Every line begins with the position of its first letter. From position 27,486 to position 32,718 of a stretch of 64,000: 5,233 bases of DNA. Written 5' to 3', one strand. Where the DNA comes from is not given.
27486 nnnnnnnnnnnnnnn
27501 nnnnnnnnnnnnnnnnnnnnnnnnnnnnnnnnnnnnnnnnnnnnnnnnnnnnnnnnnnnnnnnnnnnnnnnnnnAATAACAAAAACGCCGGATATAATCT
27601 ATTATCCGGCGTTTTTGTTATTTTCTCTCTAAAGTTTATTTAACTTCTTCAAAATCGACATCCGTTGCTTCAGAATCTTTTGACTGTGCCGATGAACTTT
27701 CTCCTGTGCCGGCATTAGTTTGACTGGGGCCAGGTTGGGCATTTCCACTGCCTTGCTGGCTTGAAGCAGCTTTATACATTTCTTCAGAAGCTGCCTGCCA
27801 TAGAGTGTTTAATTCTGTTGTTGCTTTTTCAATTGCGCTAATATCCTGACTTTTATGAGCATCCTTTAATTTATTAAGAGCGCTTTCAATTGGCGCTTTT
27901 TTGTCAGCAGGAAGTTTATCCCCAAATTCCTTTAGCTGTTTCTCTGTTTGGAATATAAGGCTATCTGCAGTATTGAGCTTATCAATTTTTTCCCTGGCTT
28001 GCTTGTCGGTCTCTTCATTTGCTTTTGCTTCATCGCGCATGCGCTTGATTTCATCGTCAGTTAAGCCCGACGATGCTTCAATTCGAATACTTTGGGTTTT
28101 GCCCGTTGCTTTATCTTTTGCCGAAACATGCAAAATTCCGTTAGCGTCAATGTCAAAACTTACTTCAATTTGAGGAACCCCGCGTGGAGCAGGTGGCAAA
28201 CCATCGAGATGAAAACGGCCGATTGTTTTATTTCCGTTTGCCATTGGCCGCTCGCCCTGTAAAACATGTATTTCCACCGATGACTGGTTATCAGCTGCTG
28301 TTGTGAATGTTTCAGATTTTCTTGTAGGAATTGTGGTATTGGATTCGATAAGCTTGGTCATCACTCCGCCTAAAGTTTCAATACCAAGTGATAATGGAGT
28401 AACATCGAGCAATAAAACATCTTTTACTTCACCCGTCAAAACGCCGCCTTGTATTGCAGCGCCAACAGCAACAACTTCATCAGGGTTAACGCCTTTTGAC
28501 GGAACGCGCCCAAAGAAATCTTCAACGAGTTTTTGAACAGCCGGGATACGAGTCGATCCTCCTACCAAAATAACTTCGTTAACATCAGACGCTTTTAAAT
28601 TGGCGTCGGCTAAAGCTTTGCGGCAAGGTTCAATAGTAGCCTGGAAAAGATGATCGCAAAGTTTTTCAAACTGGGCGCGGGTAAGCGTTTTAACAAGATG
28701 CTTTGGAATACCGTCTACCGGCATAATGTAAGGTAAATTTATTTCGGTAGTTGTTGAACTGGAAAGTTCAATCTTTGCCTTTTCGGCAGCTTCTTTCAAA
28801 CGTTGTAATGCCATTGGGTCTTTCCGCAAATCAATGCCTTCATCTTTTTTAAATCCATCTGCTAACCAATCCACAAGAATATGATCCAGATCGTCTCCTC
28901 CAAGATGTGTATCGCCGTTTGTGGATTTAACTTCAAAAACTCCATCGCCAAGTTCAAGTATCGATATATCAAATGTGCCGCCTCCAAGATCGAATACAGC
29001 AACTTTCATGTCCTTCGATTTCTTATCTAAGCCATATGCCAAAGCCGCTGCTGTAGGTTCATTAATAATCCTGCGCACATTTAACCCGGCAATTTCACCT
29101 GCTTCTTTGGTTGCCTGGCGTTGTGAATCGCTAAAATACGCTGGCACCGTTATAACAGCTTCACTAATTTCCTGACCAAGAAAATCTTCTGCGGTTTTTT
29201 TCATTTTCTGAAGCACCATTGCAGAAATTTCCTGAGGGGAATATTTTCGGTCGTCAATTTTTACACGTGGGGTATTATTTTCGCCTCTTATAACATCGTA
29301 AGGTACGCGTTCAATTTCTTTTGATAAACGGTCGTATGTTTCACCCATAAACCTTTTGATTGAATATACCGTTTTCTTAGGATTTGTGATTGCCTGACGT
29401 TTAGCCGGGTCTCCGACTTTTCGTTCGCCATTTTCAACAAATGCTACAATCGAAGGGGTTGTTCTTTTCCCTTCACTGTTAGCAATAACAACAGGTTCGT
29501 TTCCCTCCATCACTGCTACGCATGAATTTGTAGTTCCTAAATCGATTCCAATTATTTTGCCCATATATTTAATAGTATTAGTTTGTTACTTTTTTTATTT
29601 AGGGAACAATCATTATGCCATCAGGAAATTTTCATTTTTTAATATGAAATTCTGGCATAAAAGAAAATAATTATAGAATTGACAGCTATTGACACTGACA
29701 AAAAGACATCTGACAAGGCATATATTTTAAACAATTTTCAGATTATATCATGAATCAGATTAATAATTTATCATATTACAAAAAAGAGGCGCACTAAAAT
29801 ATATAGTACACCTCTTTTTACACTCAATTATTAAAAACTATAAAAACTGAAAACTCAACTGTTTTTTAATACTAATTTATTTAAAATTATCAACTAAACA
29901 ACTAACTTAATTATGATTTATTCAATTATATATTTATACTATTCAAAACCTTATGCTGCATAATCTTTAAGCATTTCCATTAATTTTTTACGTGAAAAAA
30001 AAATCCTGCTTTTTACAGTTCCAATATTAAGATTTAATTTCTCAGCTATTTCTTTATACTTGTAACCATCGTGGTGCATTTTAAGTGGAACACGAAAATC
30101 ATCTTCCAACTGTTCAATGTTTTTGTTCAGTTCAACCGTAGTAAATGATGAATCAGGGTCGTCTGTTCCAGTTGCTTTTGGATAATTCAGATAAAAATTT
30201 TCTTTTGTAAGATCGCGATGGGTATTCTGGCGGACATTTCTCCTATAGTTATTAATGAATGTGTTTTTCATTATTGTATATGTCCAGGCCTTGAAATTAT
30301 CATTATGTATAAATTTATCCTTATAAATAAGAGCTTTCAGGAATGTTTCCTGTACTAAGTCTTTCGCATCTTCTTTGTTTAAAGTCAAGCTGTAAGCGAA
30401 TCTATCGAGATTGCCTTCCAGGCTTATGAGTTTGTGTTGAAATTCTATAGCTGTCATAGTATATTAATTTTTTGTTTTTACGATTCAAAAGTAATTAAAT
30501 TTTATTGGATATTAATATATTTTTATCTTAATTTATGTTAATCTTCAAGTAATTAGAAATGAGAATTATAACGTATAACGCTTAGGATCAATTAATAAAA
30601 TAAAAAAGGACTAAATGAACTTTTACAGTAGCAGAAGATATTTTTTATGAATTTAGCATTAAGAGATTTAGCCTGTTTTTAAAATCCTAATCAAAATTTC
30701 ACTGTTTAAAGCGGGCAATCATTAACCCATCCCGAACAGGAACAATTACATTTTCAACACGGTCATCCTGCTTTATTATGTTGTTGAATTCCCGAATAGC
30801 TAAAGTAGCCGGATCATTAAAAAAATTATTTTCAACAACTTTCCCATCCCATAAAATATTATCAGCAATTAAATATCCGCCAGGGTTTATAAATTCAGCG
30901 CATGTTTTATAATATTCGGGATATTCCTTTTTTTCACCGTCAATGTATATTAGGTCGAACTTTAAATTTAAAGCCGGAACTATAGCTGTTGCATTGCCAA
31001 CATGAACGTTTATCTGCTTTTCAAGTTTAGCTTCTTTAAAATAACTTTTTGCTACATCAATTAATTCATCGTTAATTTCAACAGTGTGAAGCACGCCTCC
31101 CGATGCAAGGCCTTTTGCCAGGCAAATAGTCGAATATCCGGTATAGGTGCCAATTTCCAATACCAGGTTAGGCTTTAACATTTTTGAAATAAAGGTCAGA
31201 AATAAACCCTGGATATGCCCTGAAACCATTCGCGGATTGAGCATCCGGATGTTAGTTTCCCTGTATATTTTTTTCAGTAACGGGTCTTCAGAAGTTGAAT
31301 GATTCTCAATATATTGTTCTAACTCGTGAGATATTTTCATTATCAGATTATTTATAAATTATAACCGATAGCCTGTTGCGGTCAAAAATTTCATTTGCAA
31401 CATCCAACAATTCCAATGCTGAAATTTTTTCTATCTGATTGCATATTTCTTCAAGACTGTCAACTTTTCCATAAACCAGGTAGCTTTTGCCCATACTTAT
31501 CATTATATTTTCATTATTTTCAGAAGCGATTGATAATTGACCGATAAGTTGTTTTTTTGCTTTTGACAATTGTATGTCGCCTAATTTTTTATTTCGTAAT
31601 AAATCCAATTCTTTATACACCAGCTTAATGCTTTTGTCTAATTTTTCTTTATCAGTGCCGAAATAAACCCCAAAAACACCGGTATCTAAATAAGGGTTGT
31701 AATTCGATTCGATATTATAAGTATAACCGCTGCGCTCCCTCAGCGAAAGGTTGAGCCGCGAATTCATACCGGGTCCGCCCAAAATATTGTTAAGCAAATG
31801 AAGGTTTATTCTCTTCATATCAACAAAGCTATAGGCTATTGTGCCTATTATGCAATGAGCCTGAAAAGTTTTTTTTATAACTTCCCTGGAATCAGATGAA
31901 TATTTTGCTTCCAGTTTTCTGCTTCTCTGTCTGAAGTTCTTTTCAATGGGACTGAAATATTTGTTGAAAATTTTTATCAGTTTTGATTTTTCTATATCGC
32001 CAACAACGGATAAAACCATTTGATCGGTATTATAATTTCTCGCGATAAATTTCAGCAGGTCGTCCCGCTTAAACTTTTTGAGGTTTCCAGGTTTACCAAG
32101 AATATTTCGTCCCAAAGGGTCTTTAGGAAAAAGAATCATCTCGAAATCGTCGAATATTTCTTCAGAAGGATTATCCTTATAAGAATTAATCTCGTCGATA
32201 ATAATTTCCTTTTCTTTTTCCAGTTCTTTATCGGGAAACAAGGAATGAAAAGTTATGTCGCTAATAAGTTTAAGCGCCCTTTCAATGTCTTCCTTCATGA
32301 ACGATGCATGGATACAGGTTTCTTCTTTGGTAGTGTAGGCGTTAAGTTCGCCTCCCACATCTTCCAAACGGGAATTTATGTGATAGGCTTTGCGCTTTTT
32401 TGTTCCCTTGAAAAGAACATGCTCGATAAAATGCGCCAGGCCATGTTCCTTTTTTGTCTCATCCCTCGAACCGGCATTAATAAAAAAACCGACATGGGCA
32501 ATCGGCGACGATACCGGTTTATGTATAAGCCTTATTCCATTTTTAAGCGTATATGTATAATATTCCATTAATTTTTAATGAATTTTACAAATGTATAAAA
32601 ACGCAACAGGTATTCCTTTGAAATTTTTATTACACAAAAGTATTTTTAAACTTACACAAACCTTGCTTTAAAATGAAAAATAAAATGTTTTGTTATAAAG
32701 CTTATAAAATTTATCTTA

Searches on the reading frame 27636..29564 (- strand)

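Call 46: search_protein_families(library=pfam, proteins=[window:27636-29564:-], max_evalue=0.01)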
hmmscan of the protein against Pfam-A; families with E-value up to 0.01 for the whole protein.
window:27636-29564:- (642 aa): 3 families
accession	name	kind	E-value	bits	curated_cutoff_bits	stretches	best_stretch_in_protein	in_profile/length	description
PF00012.26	HSP70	-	1.1e-263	876.4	20.6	1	4-598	1-599/599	Hsp70 protein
PF06723.19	MreB_Mbl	-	8.8e-17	61.4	27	1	116-370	77-316/327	MreB/Mbl protein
PF14450.12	FtsA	-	2.1e-06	28.5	31.8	0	190-353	2-105/127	Cell division protein FtsA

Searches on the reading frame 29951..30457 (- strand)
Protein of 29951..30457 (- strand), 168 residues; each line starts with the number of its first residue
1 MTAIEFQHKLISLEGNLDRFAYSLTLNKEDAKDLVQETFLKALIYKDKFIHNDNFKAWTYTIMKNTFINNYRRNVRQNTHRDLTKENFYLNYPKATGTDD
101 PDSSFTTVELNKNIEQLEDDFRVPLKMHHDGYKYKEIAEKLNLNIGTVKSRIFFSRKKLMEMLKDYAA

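Call 46: search_protein_families(library=pfam, proteins=[window:29951-30457:-], max_evalue=0.01)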
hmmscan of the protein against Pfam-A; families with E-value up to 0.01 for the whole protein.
window:29951-30457:- (168 aa): 7 families
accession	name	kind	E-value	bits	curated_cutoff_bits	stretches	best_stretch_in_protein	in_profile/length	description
PF04542.20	Sigma70_r2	-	3.8e-13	49.5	24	1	17-76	9-70/71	Sigma-70 region 2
PF08281.18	Sigma70_r4_2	-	1.4e-10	41.1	25.7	1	114-159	8-54/54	Sigma-70, region 4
PF07638.17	Sigma70_ECF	-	1.4e-06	28.8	21.1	1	28-164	46-184/185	ECF sigma factor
PF22029.2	PhyR_sigma2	-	0.00061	20.2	27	1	19-63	10-54/55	Sigma2 domain of PhyR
PF04545.22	Sigma70_r4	-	0.00061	19.7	24.1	1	130-159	19-48/50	Sigma-70, region 4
PF13412.12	HTH_24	-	0.0033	17.4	21.9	1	133-152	19-38/48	Winged helix-turn-helix DNA-binding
PF19610.4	DUF6115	-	0.0078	17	27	0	100-149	79-128/134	Family of unknown function (DUF6115)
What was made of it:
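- Checked: ORF 29951-30457 is an ECF-type sigma factor (call 46).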

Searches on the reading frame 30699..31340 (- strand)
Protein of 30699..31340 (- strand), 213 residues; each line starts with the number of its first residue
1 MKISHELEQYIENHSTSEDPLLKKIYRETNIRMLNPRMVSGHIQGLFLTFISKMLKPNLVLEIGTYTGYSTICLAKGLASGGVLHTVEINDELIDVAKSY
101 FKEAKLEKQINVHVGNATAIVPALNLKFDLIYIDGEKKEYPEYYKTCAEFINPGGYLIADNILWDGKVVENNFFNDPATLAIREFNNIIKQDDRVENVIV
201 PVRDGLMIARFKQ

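Call 46: search_protein_families(library=pfam, proteins=[window:30699-31340:-], max_evalue=0.01)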
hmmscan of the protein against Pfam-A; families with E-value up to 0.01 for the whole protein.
window:30699-31340:- (213 aa): 8 families
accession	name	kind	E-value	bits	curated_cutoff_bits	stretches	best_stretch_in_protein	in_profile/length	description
PF01596.23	Methyltransf_3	-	6.9e-46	156.6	22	1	13-210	2-202/204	O-methyltransferase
PF13578.12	Methyltransf_24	-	1.6e-15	58.3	26.3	1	61-162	1-105/105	Methyltransferase domain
PF01135.25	PCMT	-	1.9e-08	34.8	20.3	1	21-158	38-170/210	Protein-L-isoaspartate(D-aspartate) O-methyltransferase (PCMT)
PF13649.12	Methyltransf_25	-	2e-07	32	27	1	60-155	1-97/97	Methyltransferase domain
PF13847.12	Methyltransf_31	-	1.1e-06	28.8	27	1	60-163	7-113/145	Methyltransferase domain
PF01564.23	Spermine_synth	-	0.00048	20.2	22.9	1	84-158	45-129/186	Spermine/spermidine synthase domain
PF08704.16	GCD14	-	0.0016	18.6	26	1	57-115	41-99/247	tRNA methyltransferase complex GCD14 subunit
PF01209.24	Ubie_methyltran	-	0.0089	15.8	20.1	0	51-145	42-134/233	ubiE/COQ5 methyltransferase family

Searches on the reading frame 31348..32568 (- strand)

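Call 46: search_protein_families(library=pfam, proteins=[window:31348-32568:-], max_evalue=0.01)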
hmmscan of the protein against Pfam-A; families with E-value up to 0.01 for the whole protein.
window:31348-32568:- (406 aa): 2 families
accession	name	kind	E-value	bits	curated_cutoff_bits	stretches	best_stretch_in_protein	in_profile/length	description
PF00675.25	Peptidase_M16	-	1.1e-34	119.9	22.3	1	21-158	10-147/149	Insulinase (Peptidase family M16)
PF05193.26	Peptidase_M16_C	-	2.6e-34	119.1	23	1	165-341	1-181/181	Peptidase M16 inactive domain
